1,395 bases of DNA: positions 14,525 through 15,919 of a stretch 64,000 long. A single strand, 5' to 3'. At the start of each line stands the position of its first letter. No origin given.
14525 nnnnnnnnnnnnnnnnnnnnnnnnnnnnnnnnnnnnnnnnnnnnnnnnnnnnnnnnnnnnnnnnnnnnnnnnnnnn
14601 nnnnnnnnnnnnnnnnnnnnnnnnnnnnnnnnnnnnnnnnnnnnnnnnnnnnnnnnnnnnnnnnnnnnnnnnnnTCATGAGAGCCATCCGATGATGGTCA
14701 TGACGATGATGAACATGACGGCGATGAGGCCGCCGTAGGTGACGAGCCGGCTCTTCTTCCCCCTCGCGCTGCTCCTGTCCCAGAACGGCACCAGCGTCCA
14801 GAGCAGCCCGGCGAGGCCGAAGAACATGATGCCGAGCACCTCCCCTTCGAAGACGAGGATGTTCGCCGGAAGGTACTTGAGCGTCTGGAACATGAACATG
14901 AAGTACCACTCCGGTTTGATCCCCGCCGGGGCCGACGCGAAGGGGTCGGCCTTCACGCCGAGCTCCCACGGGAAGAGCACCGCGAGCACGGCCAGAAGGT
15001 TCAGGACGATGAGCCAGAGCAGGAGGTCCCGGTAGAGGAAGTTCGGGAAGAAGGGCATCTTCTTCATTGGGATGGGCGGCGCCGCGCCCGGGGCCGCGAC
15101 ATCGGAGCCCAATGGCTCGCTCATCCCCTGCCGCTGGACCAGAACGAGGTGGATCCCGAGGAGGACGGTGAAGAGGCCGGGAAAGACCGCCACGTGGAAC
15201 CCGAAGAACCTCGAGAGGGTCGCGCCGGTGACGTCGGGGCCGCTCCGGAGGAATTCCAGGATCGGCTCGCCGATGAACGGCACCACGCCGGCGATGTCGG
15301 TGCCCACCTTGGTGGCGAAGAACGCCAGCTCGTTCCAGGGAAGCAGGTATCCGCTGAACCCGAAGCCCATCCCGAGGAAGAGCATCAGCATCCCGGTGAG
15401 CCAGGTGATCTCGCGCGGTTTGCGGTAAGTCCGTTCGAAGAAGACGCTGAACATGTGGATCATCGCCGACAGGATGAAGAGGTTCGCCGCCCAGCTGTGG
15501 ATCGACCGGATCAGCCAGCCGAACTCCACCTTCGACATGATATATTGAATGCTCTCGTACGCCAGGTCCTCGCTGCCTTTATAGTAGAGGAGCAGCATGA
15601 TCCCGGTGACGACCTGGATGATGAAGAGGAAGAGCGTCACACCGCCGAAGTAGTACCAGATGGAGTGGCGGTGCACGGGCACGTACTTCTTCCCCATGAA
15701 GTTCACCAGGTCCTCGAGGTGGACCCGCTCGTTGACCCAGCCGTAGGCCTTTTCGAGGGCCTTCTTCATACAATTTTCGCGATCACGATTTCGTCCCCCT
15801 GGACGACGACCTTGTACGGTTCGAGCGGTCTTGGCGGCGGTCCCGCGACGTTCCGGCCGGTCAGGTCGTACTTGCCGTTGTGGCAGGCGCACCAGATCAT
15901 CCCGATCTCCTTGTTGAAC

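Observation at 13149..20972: Compact 31-haem Rieske/cytochrome-b locus combining an ImcH-like and a CbcL-like inner-membrane cytochrome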

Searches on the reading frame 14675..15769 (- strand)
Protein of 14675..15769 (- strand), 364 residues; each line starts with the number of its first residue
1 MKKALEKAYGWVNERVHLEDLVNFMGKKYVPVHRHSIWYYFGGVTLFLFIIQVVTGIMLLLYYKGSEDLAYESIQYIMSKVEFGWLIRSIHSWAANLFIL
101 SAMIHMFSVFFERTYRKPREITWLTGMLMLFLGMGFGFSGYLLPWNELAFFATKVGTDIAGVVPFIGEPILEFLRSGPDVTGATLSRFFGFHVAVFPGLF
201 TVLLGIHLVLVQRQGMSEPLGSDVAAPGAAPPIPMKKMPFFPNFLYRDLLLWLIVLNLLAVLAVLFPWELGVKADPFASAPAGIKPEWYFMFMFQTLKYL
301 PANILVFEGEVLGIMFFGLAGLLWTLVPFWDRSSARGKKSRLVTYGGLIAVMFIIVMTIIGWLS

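Call 4: search_protein_families(library=pfam, proteins=[window:14675-15769:-], max_evalue=0.01)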
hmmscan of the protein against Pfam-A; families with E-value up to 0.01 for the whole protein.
window:14675-15769:- (364 aa): 4 families
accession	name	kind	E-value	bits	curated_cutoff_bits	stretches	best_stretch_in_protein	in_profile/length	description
PF00033.24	Cytochrome_B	-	9.3e-49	166.3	27.2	1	35-215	10-189/189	Cytochrome b/b6/petB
PF13631.11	Cytochrom_B_N_2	-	2.9e-41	141.7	27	1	97-270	2-166/169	Cytochrome b(N-terminal)/b6/petB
PF00032.22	Cytochrom_B_C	-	2.5e-11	44.2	20.7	1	274-363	2-81/102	Cytochrome b(C-terminal)/b6/petD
PF14358.11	DUF4405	-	0.00069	20.5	26.7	1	44-107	5-63/66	Domain of unknown function (DUF4405)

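Call 5: search_protein_families(library=ncbifam, proteins=[window:14675-15769:-], max_evalue=0.01)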
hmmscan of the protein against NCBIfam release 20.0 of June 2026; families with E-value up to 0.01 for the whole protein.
window:14675-15769:- (364 aa): 6 families
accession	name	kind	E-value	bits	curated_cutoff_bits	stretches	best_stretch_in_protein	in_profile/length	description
NF002990.0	PRK03735.1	subfamily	3.8e-69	232.9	325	1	5-220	2-223/223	cytochrome b6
NF040969.1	cytb_ExtP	equivalog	1.4e-59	201.4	290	1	25-218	9-204/205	selenite/tellurite reduction operon b-type cytochrome ExtP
NF050120.1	bc1_QcrB_actin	exception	4.4e-39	134.7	500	1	11-312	1-312/458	cytochrome bc1 complex cytochrome b subunit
NF041076.1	cyt_b_SoxC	equivalog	6.1e-36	124.4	740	1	10-363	3-361/542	proton pump complex cytochrome B SoxC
TIGR01156.1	cytb6_f_IV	equivalog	2.3e-07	30.8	127.05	1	241-306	32-97/160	cytochrome b6-f complex subunit IV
TIGR02125.1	CytB-hydogenase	equivalog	0.0058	16.1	121.5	1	46-116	125-195/212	Ni/Fe-hydrogenase, b-type cytochrome subunit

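Call 35: search_solved_structures(query=window:14675-15769:-, max_evalue=1e-10)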
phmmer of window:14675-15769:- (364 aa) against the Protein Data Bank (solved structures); distinct sequences matched with E-value up to 1e-10: 53.
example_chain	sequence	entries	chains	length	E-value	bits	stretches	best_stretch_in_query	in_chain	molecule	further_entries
6rqf_I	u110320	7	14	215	1.5e-57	198.7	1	6-220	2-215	Cytochrome b6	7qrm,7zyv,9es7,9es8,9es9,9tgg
1vf5_A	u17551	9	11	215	1.2e-55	192.5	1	7-220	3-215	CYTOCHROME B6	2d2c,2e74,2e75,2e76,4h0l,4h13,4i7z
1q90_B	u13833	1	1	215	1.4e-55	192.2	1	6-220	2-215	Cytochrome b6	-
7r0w_I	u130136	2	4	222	5.9e-55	190.2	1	6-220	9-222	Cytochrome b6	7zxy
2zt9_A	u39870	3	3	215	8.7e-55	189.6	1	7-220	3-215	Cytochrome b6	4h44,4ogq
29ye_B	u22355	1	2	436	1.3e-50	175.9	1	11-339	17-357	Cytochrome b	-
1zrt_C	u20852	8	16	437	1.3e-50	175.9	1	11-339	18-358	Cytochrome b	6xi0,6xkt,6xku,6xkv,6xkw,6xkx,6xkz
29xz_B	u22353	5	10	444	1.3e-50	175.8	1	11-338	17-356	Cytochrome b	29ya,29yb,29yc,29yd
2qjp_A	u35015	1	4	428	6.5e-48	167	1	29-358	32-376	Cytochrome b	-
6nin_A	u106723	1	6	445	6.7e-48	166.9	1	29-358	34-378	Cytochrome b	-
5kkz_A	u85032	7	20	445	7.4e-48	166.8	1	29-358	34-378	Cytochrome b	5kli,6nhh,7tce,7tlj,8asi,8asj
9fks_a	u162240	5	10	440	1.2e-47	166.1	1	11-359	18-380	Cytochrome b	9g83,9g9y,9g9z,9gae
2yiu_A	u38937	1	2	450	1.3e-47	166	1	11-359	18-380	CYTOCHROME B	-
2qjk_A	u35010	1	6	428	1.8e-47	165.6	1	29-358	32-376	Cytochrome b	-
2fyn_A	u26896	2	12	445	2e-47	165.4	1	29-358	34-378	Cytochrome b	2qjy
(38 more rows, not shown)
